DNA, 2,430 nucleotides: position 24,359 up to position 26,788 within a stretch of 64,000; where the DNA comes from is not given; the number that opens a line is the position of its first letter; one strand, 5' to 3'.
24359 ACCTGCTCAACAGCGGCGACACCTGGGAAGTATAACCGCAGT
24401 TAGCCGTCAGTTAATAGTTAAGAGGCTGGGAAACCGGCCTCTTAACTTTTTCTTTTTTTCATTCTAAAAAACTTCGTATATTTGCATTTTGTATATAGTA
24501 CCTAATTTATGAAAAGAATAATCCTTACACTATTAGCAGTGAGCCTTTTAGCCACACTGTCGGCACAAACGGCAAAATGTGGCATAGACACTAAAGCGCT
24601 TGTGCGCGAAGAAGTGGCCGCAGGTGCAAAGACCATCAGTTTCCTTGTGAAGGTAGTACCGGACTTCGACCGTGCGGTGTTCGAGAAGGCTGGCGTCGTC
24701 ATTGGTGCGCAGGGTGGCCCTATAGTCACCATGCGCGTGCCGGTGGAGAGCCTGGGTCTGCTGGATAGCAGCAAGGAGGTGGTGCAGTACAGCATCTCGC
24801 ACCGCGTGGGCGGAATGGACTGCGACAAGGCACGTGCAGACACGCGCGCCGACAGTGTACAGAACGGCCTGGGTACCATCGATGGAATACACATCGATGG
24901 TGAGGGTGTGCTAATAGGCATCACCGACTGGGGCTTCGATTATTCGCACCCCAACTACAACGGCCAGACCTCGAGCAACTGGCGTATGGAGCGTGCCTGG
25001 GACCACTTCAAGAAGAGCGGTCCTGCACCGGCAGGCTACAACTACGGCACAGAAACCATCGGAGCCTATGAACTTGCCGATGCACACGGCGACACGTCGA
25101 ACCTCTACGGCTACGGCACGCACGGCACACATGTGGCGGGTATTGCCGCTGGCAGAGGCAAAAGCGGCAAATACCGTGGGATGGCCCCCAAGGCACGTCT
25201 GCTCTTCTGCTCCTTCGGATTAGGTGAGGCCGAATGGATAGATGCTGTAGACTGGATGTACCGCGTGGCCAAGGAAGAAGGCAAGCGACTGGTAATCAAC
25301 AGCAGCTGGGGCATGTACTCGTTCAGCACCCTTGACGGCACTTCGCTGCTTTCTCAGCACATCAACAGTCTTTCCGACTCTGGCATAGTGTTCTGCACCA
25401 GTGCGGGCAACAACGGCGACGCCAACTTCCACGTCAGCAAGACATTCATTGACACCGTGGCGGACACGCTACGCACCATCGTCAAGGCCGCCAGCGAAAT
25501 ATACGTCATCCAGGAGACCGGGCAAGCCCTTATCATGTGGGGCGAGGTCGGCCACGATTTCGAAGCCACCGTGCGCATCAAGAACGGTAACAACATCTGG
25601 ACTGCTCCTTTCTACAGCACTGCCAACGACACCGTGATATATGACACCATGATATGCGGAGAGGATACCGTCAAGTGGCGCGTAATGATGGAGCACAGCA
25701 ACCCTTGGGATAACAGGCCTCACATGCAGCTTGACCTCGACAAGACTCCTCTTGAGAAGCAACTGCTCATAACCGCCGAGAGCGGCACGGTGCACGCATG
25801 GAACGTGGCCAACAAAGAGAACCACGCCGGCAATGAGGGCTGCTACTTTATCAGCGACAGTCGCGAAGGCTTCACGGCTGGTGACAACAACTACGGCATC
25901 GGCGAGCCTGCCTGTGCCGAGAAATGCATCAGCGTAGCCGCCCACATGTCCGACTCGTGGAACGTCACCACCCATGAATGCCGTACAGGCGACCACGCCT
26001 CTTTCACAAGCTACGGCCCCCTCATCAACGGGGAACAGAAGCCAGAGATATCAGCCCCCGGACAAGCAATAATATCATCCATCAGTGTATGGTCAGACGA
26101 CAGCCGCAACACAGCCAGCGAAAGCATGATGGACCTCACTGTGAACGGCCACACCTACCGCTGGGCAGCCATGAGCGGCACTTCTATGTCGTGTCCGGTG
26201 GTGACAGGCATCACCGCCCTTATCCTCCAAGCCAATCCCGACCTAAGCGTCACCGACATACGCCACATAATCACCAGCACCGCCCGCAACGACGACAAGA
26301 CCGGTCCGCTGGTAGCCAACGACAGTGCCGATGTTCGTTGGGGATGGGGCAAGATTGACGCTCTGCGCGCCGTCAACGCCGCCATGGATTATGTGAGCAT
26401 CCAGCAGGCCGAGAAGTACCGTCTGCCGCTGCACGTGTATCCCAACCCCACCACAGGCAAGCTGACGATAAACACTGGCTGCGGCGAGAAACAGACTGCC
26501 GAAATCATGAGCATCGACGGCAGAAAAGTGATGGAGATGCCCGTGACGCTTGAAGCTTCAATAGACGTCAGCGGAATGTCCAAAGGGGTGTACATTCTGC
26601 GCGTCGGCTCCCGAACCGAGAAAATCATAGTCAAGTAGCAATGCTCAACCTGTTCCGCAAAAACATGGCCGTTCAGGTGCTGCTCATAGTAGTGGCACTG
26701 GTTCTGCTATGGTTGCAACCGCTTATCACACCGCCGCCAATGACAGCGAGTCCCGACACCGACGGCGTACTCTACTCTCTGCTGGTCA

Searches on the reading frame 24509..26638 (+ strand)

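Call 12: search_protein_families(library=pfam, proteins=[window:24509-26638:+], max_evalue=0.01)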
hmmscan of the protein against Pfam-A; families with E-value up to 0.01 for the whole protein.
window:24509-26638:+ (709 aa): 2 families
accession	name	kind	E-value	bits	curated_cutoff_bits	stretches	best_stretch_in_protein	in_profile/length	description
PF00082.27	Peptidase_S8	-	3.5e-43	148.4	21.8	1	131-597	1-274/288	Subtilase family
PF18962.6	Por_Secre_tail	-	6.2e-12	46.1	27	1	643-707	1-74/75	Secretion system C-terminal sorting domain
